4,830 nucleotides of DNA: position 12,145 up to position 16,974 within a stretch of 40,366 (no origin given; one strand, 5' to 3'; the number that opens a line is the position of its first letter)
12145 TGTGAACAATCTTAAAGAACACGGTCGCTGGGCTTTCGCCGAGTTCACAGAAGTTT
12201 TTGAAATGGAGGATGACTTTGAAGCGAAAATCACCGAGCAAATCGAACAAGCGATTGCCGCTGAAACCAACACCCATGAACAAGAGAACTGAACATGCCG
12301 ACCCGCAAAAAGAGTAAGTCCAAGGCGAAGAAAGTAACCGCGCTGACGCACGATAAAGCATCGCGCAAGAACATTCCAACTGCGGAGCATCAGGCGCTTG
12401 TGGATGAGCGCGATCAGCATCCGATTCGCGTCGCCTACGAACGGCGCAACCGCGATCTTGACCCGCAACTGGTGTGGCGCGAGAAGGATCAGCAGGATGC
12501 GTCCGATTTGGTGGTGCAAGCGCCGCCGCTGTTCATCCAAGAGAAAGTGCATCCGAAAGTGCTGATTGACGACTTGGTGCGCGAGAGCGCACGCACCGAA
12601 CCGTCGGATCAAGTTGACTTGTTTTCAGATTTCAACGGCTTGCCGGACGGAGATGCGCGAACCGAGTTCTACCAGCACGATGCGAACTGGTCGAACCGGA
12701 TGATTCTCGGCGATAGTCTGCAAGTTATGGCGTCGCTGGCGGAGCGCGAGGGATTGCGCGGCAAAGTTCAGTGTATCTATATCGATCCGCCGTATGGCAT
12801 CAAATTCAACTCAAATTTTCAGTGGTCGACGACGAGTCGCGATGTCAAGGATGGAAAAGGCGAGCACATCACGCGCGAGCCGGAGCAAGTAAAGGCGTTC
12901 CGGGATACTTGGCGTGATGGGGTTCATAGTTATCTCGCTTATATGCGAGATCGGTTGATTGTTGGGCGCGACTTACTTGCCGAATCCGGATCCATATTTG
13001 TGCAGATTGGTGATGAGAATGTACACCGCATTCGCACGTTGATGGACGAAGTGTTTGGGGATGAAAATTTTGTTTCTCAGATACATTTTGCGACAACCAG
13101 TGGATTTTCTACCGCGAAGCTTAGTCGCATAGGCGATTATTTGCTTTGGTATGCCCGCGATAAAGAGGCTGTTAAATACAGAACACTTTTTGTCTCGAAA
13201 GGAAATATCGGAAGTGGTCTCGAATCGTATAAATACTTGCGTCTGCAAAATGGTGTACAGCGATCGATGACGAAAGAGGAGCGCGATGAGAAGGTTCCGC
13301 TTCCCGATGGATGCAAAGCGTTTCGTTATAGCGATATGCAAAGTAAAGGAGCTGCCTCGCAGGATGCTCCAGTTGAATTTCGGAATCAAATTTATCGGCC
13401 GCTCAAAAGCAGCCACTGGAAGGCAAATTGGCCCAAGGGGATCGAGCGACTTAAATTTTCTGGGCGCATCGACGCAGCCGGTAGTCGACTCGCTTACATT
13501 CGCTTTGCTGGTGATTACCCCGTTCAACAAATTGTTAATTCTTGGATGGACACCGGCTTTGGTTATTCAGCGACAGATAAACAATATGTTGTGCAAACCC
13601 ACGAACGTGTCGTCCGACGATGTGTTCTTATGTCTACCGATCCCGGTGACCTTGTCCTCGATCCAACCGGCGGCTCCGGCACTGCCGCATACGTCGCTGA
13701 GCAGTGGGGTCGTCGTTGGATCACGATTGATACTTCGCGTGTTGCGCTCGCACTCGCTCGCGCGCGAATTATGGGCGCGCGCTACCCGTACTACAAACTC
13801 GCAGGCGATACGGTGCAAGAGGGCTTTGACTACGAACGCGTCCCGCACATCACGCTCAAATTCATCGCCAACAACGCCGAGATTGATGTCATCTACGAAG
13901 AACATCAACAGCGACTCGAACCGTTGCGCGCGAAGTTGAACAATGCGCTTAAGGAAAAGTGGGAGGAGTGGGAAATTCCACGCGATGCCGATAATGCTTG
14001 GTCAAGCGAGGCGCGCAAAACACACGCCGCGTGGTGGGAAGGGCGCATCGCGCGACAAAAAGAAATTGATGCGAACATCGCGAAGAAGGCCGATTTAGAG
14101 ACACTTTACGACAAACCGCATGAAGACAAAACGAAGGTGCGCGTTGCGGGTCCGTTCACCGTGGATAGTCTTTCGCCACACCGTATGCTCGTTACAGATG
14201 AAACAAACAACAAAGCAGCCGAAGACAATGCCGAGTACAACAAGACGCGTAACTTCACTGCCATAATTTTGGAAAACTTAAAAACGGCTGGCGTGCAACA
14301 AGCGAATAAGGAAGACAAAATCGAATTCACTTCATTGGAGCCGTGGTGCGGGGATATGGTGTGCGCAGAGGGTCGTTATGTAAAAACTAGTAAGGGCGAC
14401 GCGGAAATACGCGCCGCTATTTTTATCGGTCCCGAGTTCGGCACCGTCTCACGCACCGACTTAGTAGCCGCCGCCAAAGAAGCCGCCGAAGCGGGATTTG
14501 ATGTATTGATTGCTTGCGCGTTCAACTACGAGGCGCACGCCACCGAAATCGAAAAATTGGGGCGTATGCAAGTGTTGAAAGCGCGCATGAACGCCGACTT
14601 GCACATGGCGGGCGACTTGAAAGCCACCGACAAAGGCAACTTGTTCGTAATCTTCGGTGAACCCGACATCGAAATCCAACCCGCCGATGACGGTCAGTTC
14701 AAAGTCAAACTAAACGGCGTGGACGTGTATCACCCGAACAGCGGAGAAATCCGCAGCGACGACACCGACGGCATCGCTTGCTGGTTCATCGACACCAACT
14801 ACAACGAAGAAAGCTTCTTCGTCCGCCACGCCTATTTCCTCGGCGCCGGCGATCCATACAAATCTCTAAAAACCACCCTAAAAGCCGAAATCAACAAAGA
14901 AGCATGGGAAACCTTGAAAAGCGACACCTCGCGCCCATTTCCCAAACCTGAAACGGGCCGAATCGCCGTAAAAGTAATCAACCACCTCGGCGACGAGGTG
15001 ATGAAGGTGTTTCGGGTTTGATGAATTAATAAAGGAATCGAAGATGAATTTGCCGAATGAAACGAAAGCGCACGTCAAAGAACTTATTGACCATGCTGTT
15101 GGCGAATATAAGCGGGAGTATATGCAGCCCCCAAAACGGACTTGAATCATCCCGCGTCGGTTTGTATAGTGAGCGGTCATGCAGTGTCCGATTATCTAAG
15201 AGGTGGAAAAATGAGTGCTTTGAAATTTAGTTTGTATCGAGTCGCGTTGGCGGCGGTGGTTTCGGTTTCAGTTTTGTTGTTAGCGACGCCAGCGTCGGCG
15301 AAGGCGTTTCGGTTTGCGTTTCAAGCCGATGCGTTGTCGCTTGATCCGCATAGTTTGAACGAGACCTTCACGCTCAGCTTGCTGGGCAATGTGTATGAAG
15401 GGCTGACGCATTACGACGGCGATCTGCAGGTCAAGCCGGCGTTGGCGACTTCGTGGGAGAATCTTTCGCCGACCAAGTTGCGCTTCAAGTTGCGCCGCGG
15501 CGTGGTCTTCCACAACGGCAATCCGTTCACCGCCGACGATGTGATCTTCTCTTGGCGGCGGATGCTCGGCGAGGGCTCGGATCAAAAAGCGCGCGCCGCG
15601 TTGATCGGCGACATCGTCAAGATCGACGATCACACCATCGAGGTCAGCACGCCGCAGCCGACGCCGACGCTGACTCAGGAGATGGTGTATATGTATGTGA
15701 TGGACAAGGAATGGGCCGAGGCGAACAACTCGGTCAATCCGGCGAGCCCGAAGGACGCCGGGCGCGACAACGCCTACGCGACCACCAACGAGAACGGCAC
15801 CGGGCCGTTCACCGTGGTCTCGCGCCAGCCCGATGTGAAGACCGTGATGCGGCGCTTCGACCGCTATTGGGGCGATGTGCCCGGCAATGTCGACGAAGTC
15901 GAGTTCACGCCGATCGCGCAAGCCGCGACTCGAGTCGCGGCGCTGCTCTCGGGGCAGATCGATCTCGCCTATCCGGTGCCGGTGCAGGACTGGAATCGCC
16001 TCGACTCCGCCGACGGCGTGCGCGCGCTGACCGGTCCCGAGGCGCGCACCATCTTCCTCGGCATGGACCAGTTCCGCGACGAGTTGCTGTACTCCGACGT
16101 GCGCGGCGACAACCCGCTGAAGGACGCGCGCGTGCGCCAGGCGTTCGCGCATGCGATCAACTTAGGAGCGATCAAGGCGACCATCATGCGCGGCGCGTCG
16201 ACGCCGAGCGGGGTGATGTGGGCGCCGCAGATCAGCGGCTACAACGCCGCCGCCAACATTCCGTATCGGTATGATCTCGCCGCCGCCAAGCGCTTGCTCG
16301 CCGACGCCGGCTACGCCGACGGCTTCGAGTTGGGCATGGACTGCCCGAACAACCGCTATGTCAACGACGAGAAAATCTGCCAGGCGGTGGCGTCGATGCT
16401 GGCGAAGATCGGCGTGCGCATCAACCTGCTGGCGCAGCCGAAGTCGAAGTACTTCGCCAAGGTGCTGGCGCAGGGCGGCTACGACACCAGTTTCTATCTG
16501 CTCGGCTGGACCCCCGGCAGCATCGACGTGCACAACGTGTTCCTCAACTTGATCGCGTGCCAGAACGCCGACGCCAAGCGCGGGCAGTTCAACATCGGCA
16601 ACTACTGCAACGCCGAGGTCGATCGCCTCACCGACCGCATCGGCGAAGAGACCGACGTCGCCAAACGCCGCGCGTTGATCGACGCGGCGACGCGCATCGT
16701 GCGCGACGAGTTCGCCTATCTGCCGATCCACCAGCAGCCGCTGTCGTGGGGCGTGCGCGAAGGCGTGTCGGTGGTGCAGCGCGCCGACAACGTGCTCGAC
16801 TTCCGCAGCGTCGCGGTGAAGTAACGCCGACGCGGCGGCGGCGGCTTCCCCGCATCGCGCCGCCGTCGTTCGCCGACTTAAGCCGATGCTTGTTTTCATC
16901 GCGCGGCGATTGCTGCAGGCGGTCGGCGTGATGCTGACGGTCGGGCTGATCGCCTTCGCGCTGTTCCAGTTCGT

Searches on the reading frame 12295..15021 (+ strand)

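Call 72: search_protein_families(library=pfam, proteins=[window:12295-15021:+], max_evalue=0.00001)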
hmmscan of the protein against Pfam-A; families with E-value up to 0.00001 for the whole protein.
window:12295-15021:+ (908 aa): 1 family
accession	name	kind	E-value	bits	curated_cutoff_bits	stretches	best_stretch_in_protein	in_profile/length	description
PF01555.25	N6_N4_Mtase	-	4.8e-28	99.1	26.7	1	158-486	1-217/221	DNA methylase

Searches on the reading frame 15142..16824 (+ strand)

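Call 72: search_protein_families(library=pfam, proteins=[window:15142-16824:+], max_evalue=0.00001)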
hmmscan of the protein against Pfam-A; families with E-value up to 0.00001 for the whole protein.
window:15142-16824:+ (560 aa): 1 family
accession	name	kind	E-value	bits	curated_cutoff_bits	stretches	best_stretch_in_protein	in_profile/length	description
PF00496.27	SBP_bac_5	-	1.1e-83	281.9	32.4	1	96-476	1-366/368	Bacterial extracellular solute-binding proteins, family 5 Middle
